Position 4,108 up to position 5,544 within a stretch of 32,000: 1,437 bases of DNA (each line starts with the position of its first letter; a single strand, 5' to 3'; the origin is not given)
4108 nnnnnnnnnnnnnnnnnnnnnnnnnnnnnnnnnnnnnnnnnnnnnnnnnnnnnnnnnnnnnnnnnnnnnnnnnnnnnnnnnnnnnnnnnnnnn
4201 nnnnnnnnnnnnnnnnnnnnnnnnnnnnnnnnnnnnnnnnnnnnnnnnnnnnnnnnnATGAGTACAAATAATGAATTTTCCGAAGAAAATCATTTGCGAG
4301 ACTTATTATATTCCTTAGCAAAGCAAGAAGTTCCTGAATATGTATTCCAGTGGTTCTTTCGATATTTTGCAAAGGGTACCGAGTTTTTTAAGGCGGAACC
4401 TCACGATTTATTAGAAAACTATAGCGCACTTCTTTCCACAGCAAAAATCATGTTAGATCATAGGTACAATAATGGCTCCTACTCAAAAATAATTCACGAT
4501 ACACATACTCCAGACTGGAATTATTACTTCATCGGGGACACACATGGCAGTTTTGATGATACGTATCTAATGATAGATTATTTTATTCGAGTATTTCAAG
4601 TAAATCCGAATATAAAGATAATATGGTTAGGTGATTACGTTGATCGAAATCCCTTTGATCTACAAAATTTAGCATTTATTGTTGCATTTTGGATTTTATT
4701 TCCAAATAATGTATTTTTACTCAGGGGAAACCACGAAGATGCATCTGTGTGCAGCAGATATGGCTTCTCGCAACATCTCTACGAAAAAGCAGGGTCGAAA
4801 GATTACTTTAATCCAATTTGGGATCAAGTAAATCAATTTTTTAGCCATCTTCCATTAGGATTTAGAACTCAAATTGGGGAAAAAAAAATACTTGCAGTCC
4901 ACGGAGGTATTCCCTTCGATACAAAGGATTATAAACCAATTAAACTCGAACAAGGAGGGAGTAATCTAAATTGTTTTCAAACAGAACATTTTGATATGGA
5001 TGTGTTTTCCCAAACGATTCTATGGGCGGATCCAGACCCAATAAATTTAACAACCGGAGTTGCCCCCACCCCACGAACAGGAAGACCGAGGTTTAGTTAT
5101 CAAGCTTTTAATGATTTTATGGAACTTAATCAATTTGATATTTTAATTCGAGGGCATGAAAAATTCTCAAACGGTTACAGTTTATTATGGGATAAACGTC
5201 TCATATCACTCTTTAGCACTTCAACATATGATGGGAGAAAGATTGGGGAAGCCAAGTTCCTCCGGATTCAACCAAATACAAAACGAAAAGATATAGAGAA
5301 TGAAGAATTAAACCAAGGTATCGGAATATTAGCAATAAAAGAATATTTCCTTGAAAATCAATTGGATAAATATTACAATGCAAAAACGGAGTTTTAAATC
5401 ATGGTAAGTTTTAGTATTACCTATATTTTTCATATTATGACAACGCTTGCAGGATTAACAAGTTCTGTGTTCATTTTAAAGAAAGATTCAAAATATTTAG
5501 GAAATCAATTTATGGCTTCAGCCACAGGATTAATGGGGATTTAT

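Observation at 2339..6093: Tightly coupled operon: zinc-ribbon Ser/Thr kinase with FHA-like tail, PPP phosphatase and a bare 7-TM protein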

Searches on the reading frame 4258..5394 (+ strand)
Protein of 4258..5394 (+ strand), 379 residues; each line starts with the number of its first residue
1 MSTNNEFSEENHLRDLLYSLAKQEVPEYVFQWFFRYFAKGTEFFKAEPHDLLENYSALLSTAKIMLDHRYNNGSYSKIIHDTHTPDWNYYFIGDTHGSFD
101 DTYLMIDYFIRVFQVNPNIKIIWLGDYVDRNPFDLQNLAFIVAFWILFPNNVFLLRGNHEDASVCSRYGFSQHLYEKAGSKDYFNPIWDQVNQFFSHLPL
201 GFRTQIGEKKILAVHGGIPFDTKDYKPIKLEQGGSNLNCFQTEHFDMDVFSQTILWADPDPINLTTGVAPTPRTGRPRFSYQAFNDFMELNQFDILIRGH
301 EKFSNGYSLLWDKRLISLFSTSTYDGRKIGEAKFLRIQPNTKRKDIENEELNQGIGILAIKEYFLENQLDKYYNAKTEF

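Call 3: search_protein_families(library=pfam, proteins=[window:4258-5394:+], max_evalue=0.1)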
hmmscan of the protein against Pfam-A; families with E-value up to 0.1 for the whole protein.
window:4258-5394:+ (379 aa): 1 family
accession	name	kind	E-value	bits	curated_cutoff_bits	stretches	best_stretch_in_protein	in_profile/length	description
PF00149.33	Metallophos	-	1.1e-24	88.4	21.5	1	90-301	4-188/191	Calcineurin-like phosphoesterase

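Call 12: search_solved_structures(query=window:4258-5394:+, max_evalue=0.001, show_alignments=1)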
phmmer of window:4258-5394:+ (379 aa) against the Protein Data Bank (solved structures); distinct sequences matched with E-value up to 0.001: 92 (the best 60 are shown).
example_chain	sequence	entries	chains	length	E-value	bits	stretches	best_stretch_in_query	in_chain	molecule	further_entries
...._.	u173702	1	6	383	6.7e-27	97.8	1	92-328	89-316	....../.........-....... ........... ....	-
9tp8_A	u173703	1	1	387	5.2e-25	91.6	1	92-328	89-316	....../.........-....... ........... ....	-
7n6g_4D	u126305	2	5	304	5.5e-24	88.2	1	92-327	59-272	FAP15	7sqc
8jfy_D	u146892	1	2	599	2.8e-23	85.9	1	92-337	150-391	Serine/threonine-protein phosphatase rdgC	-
8jfw_D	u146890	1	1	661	3.5e-23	85.6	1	92-337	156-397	Serine/threonine-protein phosphatase rdgC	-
4v0v_A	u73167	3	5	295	6.1e-23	84.8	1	92-327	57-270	SERINE/THREONINE-PROTEIN PHOSPHATASE PP1-GAMMA CATALYTIC SUBUNIT | PROTEIN PHOSPHATASE PP1-GAMMA CATALYTIC SUBUNIT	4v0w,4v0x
5inb_A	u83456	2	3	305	6.7e-23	84.6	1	92-327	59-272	Serine/threonine-protein phosphatase PP1-gamma catalytic subunit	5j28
8pq7_A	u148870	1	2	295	6.9e-23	84.6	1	92-327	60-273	Serine/threonine-protein phosphatase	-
1it6_A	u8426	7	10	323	8e-23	84.4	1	92-327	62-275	SERINE/THREONINE PROTEIN PHOSPHATASE 1 GAMMA (PP1-GAMMA) CATALYTIC SUBUNIT | SERINE/THREONINE PROTEIN PHOSPHATASE PP1-GAMMA CATALYTIC SUBUNIT | SERINE/THREONINE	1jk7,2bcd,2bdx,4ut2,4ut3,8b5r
4v0u_D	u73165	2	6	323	8e-23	84.4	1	92-327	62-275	SERINE/THREONINE-PROTEIN PHOSPHATASE PP1-GAMMA CATALYTIC SUBUNIT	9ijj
7sd0_C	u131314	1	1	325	8.2e-23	84.4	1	92-327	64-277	Serine/threonine-protein phosphatase PP1-gamma catalytic subunit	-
2o8a_A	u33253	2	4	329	8.4e-23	84.3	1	92-327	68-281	Serine/threonine-protein phosphatase PP1-gamma catalytic subunit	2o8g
8a8f_A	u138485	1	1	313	8.5e-23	84.3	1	92-327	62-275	Serine/threonine-protein phosphatase PP1-2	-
7qwj_A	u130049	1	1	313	8.5e-23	84.3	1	92-327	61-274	Serine/threonine-protein phosphatase PP1-2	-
1s70_A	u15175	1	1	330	1.2e-22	83.8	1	92-327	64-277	Serine/threonine protein phosphatase PP1-beta (or delta) catalytic subunit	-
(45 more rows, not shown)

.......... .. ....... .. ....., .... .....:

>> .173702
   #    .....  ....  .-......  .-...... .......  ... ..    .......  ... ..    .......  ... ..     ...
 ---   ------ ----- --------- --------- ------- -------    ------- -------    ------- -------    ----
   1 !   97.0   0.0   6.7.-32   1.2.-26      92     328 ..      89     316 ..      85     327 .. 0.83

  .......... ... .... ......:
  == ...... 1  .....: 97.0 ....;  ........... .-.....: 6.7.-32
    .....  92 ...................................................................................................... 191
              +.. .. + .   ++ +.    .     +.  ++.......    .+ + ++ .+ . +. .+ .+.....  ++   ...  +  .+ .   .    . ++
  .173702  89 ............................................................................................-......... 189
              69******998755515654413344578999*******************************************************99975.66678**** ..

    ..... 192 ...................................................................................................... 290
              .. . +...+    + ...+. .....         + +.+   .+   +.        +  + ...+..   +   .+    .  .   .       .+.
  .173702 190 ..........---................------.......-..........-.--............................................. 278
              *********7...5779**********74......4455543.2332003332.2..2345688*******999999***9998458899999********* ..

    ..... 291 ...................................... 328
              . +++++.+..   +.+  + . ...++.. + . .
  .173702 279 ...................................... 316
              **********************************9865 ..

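Call 23: search_protein_families(library=ncbifam, proteins=[window:4258-5394:+], max_evalue=1)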
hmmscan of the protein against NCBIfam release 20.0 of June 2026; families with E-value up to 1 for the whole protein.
window:4258-5394:+ (379 aa): 3 families
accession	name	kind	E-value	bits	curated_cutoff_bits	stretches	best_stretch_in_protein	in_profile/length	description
NF001204.0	PRK00166.1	equivalog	0.0014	18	176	1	89-219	3-124/276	symmetrical bis(5'-nucleosyl)-tetraphosphatase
NF008516.0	PRK11439.1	equivalog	0.0015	18.6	326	1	85-182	14-103/218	protein-serine/threonine phosphatase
TIGR00668.1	apaH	equivalog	0.019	14.4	222.85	1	89-218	3-123/279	bis(5'-nucleosyl)-tetraphosphatase (symmetrical) ApaH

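Call 91: search_protein_families(library=padloc, proteins=[window:4258-5394:+], max_evalue=0.001)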
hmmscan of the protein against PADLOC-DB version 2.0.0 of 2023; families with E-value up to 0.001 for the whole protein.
window:4258-5394:+ (379 aa): 0 families
